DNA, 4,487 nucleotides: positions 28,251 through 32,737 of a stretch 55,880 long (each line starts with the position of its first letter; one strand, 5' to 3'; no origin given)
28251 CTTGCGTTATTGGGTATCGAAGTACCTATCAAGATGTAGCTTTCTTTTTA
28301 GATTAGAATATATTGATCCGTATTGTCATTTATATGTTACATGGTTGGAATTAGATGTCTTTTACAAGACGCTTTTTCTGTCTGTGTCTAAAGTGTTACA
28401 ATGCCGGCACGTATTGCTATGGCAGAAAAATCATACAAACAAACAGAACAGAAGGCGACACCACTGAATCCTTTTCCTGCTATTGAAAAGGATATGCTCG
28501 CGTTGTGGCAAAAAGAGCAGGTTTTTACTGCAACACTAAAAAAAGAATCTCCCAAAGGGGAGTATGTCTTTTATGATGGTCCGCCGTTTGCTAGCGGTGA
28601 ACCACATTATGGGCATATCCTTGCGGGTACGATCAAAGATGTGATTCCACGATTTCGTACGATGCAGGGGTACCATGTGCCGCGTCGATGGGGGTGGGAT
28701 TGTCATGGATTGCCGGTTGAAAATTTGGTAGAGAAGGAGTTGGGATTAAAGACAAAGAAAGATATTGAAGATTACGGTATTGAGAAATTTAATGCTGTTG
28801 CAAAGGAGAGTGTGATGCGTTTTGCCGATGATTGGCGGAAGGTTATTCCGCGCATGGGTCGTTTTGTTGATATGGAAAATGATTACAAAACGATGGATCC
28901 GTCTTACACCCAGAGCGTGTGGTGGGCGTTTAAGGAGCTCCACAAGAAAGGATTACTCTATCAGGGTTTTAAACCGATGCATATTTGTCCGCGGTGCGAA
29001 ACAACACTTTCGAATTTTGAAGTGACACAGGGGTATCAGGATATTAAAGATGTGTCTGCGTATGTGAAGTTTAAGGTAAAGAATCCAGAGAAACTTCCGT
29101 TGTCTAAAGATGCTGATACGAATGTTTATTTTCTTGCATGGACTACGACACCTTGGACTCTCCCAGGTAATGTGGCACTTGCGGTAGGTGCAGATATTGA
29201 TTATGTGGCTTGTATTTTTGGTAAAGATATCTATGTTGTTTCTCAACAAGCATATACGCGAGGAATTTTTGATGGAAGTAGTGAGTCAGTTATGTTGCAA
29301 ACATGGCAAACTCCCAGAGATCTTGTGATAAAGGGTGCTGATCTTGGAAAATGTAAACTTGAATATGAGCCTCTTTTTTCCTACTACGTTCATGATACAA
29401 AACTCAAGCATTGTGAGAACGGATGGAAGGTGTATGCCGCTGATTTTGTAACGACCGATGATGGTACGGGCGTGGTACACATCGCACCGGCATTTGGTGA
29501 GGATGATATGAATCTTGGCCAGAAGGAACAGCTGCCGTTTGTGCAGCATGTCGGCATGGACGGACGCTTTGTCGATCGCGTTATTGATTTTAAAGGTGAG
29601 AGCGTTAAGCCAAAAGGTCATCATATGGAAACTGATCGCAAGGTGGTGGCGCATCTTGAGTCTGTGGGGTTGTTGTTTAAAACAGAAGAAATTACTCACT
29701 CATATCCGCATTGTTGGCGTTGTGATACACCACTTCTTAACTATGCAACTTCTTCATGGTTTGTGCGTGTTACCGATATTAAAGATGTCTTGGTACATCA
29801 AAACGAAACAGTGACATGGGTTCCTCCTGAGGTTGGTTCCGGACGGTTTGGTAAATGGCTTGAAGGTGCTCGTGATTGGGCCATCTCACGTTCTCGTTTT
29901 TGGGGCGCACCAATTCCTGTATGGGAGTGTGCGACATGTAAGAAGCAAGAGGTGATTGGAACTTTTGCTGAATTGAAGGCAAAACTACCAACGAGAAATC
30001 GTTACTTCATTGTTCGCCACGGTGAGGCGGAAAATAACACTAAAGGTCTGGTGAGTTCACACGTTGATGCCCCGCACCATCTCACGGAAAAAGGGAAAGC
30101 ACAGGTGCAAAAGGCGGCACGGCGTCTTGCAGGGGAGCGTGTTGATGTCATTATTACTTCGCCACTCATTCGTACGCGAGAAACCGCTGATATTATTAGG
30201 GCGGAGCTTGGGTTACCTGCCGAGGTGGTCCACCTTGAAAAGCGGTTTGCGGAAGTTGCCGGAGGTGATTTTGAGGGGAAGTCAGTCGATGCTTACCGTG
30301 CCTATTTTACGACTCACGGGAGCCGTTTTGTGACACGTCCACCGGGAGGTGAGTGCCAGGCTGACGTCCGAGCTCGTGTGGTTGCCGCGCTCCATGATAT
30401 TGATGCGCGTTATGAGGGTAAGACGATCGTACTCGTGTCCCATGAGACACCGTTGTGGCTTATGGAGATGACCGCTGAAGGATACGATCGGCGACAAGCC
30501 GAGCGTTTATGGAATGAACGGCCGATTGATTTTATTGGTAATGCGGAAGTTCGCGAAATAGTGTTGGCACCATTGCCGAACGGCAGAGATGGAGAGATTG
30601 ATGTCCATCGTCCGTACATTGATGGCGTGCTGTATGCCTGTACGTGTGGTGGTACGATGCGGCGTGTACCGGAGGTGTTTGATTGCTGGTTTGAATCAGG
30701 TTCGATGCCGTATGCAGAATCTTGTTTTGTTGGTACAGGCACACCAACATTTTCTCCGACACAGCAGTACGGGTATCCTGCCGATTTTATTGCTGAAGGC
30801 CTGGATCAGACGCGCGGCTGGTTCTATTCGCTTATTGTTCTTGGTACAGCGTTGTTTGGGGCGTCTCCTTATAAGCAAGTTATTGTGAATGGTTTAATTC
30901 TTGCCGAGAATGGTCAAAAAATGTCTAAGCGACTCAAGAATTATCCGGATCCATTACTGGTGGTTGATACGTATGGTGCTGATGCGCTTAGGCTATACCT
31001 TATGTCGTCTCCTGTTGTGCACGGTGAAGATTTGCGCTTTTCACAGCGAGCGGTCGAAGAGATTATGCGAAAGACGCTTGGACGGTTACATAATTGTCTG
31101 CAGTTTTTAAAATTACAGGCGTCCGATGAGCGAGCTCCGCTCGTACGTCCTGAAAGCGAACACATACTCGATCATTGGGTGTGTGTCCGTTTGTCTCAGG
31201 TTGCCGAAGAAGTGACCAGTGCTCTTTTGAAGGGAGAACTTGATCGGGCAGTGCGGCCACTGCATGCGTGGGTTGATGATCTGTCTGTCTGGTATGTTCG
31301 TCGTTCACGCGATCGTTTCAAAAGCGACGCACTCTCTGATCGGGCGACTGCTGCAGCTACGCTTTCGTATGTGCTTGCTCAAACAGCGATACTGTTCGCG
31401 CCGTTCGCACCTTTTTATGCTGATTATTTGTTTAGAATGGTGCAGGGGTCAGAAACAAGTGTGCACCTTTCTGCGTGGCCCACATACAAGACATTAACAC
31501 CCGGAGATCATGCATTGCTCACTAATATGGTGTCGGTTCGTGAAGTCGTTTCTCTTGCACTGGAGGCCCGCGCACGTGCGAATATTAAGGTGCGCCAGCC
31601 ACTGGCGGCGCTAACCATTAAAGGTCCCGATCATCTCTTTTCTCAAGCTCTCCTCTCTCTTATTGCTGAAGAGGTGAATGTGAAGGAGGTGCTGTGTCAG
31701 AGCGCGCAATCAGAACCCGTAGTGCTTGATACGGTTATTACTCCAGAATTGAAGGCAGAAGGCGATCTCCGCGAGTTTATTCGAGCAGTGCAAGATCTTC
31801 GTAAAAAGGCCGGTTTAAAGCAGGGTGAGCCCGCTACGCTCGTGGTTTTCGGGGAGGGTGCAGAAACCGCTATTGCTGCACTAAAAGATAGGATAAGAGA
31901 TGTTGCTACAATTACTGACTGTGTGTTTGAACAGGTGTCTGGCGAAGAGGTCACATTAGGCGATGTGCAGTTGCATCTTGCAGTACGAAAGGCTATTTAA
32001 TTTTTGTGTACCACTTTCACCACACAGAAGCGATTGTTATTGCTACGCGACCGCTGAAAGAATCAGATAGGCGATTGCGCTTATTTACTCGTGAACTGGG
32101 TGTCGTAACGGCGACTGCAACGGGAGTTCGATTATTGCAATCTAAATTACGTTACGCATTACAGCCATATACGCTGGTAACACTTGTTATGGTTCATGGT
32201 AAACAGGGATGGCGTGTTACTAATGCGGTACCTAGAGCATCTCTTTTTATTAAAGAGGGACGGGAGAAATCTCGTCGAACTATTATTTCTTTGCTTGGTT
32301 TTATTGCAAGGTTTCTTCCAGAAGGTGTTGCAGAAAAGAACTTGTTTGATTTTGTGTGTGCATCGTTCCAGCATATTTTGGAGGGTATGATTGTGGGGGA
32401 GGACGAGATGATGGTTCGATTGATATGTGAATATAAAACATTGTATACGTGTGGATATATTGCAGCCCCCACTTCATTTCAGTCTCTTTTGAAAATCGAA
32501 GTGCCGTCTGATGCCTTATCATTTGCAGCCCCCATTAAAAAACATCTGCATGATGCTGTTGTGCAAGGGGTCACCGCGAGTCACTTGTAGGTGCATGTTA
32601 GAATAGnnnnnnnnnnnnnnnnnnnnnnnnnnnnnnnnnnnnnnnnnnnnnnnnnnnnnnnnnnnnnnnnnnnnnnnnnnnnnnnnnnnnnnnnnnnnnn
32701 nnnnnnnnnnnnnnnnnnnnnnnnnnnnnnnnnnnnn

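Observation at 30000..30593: Complete histidine-phosphatase (PGM/SixA/CobC superfamily) domain inserted in frame inside isoleucyl-tRNA synthetase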

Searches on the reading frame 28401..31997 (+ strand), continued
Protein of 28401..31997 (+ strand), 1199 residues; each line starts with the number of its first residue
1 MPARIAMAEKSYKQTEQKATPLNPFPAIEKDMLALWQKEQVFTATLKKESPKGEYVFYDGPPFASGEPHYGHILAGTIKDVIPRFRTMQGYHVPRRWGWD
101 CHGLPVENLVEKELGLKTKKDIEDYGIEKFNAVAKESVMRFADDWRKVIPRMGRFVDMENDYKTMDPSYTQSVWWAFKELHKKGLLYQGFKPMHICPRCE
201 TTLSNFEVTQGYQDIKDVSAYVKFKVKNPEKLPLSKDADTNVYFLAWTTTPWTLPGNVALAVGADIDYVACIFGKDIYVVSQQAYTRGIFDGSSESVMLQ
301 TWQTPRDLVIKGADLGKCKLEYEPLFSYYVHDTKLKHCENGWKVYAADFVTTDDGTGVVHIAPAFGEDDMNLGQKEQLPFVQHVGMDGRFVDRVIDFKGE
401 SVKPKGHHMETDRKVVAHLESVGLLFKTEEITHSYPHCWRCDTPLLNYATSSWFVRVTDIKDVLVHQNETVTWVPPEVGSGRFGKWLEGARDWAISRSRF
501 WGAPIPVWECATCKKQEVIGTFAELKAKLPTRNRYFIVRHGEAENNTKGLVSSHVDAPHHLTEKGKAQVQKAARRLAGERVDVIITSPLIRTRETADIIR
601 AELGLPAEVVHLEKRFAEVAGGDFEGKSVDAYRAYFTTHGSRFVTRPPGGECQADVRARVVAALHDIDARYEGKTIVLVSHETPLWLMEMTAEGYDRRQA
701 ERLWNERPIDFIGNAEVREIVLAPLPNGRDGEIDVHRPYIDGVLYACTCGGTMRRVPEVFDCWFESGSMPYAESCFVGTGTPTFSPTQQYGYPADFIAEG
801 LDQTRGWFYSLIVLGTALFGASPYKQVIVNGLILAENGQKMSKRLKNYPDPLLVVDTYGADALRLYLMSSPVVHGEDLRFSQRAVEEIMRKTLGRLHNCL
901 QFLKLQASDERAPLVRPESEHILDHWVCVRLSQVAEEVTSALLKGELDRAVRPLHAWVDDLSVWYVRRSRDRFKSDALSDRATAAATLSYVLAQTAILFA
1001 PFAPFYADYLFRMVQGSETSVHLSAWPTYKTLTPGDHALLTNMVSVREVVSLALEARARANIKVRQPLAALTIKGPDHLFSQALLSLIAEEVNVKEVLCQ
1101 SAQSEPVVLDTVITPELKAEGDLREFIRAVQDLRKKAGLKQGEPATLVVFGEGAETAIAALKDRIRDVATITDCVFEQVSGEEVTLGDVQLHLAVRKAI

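Call 82: list_cluster_members(proteins=[P0017, P0016, P0060, P0157, P0179, P0252, P0151])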
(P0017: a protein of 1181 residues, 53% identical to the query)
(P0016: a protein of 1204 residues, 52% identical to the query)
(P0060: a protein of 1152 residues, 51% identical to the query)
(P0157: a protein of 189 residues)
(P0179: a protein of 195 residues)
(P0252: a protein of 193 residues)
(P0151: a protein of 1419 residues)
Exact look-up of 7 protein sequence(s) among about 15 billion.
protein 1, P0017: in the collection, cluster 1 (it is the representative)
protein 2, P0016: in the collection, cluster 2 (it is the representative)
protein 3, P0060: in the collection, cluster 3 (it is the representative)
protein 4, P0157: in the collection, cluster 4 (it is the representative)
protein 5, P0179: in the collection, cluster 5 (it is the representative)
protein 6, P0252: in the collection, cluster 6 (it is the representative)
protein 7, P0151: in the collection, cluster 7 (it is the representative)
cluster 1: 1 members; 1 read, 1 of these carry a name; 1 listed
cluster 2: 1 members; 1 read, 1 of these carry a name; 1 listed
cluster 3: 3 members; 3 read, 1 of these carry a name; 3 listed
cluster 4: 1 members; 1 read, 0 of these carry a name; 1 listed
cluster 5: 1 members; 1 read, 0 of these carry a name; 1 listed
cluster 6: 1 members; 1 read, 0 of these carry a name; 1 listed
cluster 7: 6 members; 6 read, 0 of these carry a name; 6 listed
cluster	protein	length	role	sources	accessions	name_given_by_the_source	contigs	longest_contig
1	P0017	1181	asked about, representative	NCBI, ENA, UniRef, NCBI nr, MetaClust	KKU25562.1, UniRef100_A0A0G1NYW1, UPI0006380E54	MAG: Isoleucine-tRNA ligase [Candidatus Magasanikbacteria bacterium GW2011_GWA2_46_17] | Isoleucine--tRNA ligase n=1 Tax=Candidatus Magasanikbacteria bacterium GW2011_GWA2_46_17 ... | status=active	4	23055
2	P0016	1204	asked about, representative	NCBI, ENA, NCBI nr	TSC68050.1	MAG: isoleucyl-tRNA synthetase [Parcubacteria group bacterium Gr01-1014_72]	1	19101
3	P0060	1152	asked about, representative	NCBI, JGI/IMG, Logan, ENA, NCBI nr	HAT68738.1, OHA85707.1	MAG: hypothetical protein A2481_01060 [Candidatus Yonathbacteria bacterium ...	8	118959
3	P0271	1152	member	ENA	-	-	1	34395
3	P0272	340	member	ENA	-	-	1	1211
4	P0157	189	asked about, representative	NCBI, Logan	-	-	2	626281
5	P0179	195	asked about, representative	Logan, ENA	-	-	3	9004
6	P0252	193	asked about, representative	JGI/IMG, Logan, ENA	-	-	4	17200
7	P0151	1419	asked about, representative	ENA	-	-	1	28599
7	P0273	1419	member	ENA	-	-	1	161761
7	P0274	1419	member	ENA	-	-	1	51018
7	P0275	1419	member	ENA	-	-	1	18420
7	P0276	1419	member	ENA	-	-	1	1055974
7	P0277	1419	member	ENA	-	-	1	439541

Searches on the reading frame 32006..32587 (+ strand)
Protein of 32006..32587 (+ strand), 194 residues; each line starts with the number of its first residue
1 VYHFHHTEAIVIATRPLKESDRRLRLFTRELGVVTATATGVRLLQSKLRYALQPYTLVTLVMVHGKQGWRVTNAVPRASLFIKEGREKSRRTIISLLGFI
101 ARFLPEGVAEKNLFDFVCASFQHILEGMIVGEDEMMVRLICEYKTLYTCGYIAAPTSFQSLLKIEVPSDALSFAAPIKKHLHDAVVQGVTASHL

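Call 23: search_protein_families(library=pfam, proteins=[window:32006-32587:+], max_evalue=0.001)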
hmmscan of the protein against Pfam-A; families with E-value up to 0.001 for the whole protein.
window:32006-32587:+ (194 aa): 1 family
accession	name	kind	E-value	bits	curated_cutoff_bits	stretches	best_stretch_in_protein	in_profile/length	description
PF11967.14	RecO_N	-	1.1e-14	54.6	27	1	5-66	4-66/80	Recombination protein O N terminal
